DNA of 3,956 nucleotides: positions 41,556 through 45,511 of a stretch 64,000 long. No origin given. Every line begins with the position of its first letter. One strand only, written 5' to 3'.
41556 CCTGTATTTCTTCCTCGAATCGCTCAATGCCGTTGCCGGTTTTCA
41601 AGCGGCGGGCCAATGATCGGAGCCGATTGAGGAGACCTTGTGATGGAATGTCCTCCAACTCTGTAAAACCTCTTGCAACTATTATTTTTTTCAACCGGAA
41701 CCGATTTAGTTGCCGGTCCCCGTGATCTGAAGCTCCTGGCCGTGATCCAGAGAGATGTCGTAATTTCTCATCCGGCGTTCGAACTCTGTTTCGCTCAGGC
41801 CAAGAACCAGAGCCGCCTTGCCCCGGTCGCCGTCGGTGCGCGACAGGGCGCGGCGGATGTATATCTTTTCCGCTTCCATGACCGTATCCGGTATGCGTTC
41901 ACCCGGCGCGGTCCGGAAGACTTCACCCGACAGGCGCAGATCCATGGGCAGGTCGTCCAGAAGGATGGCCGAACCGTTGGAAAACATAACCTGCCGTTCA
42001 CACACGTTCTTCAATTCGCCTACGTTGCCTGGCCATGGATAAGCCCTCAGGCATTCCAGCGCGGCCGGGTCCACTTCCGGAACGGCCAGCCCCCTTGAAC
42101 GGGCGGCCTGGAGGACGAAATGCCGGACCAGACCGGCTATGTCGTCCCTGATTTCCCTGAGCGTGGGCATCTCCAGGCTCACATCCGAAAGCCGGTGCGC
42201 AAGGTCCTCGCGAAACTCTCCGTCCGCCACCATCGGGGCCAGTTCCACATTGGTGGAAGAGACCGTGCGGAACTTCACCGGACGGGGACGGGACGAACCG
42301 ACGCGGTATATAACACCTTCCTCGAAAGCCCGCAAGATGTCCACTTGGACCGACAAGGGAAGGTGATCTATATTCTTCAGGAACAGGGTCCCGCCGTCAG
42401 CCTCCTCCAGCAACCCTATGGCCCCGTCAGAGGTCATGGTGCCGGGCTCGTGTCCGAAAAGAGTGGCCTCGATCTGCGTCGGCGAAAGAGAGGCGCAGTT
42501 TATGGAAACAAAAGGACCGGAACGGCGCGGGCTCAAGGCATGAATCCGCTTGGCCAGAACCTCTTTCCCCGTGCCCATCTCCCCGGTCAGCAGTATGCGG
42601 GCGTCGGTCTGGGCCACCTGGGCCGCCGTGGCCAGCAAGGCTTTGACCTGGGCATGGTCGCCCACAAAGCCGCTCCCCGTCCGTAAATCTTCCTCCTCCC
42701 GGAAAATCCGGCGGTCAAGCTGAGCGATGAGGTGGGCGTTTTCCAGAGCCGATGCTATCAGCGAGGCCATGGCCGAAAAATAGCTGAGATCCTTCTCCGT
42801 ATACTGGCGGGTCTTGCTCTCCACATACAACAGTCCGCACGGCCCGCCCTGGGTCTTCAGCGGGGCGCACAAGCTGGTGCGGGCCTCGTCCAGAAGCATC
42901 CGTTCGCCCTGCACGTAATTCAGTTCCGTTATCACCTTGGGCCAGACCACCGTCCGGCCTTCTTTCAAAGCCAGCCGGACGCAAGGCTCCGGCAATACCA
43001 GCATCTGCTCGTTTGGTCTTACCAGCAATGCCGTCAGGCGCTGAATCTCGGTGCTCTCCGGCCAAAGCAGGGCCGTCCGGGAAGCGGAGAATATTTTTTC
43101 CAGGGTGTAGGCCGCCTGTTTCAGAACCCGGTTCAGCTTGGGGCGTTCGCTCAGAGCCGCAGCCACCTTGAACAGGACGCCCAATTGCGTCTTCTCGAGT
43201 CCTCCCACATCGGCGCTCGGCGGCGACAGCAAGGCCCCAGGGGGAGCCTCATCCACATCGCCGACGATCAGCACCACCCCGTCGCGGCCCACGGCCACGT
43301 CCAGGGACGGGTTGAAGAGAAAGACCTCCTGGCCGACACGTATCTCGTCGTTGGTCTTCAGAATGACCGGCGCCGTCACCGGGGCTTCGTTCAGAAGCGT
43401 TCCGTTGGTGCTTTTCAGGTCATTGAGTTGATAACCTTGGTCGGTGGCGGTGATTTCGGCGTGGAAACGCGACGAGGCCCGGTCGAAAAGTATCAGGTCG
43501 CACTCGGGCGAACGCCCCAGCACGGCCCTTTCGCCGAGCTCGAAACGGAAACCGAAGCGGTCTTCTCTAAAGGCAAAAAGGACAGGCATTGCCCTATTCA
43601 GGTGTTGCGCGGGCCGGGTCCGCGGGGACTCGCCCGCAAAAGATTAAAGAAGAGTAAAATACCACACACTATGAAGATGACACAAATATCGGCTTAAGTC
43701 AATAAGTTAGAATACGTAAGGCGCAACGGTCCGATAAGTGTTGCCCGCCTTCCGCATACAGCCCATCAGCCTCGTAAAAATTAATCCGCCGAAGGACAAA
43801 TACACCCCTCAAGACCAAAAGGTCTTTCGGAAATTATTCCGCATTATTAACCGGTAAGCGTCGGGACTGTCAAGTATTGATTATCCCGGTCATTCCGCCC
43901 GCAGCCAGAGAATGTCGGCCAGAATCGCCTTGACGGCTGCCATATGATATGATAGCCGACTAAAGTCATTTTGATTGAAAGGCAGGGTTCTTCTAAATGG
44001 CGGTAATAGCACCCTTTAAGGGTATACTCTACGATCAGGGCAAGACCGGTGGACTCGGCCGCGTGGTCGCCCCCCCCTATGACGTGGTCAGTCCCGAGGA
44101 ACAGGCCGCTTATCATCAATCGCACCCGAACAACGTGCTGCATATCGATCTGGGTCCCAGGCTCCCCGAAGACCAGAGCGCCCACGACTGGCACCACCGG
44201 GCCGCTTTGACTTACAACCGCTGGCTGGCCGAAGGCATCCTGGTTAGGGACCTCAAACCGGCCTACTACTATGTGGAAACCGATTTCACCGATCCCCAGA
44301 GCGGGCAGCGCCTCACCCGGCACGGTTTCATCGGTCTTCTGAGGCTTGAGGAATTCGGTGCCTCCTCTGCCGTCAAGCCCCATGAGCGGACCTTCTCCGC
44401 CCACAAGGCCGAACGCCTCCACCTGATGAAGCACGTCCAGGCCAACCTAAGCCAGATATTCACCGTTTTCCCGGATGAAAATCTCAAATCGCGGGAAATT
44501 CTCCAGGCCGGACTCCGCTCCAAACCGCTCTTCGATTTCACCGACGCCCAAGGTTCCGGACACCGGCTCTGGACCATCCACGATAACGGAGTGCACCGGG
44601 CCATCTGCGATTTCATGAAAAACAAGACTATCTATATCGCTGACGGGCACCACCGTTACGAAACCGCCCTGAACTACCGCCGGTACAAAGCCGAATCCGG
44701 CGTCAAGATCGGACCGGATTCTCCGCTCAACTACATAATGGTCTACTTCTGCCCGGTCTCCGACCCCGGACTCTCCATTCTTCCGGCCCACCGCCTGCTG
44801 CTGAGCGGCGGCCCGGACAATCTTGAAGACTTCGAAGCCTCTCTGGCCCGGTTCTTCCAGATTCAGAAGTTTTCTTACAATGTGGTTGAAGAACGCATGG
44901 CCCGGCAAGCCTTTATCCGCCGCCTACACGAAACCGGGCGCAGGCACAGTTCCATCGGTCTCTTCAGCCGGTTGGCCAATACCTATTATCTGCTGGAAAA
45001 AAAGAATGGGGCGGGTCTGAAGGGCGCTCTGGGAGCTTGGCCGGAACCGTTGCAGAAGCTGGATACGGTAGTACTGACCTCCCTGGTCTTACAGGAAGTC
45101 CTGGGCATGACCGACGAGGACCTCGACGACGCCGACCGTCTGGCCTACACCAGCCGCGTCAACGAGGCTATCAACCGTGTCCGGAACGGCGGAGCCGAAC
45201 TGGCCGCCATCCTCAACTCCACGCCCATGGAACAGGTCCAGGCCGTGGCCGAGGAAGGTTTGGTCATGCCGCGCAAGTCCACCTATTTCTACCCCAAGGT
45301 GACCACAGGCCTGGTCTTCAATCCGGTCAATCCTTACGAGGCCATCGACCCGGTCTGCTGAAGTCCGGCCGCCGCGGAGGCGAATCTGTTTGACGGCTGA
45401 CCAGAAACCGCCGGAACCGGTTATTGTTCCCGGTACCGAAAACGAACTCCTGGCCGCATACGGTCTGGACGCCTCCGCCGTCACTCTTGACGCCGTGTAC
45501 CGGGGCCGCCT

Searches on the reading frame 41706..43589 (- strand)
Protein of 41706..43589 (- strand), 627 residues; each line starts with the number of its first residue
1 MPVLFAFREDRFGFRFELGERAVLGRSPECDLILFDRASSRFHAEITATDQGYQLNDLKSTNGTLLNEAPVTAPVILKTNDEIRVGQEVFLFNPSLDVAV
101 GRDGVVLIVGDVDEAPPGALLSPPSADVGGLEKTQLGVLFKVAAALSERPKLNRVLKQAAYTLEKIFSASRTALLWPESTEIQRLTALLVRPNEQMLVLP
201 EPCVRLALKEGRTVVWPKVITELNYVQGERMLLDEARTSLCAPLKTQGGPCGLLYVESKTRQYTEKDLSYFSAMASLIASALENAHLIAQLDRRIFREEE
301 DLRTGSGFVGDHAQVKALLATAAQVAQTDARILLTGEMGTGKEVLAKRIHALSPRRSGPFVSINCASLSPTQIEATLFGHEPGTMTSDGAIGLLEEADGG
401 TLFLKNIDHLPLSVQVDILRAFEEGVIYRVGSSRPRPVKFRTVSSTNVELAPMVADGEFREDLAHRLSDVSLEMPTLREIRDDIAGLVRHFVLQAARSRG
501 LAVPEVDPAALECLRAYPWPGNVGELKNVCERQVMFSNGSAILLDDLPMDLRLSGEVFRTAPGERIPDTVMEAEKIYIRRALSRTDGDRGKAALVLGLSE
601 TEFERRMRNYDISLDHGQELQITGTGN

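Call 29: search_protein_families(library=pfam, proteins=[window:41706-43589:-], max_evalue=0.00001)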
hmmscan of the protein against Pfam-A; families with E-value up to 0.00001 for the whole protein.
window:41706-43589:- (627 aa): 9 families
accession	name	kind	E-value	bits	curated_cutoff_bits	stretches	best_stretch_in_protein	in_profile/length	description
PF00158.32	Sigma54_activat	-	9.8e-50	169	20.2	1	309-472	2-167/168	Sigma-54 interaction domain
PF25601.1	AAA_lid_14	-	4e-20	71.9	27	1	478-553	1-76/87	AAA+ ATPase lid domain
PF14532.12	Sigma54_activ_2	-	1.1e-17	65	25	1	309-477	1-138/138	Sigma-54 interaction domain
PF00498.31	FHA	-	4.7e-17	62.6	20.7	1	23-86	2-67/67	FHA domain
PF16697.10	Yop-YscD_cpl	-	2e-13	50.9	33.2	1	19-94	16-92/94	Inner membrane component of T3SS, cytoplasmic domain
PF01590.32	GAF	-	3.3e-08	34.6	22.4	1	152-282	2-133/133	GAF domain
PF13492.12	GAF_3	-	2.7e-07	31.5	27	1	156-284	6-129/129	GAF domain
PF13185.12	GAF_2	-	1.1e-06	29.4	28.6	1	202-283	56-136/136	GAF domain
PF02954.25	HTH_8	-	1.9e-06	27.9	22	1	572-610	4-42/42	Bacterial regulatory protein, Fis family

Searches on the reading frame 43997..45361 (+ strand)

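Call 29: search_protein_families(library=pfam, proteins=[window:43997-45361:+], max_evalue=0.00001)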
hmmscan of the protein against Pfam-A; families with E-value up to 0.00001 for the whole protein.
window:43997-45361:+ (454 aa): 1 family
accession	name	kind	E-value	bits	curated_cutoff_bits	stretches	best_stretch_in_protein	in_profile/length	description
PF06245.16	DUF1015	-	2.5e-81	273.5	25.8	1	4-357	1-324/325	Protein of unknown function (DUF1015)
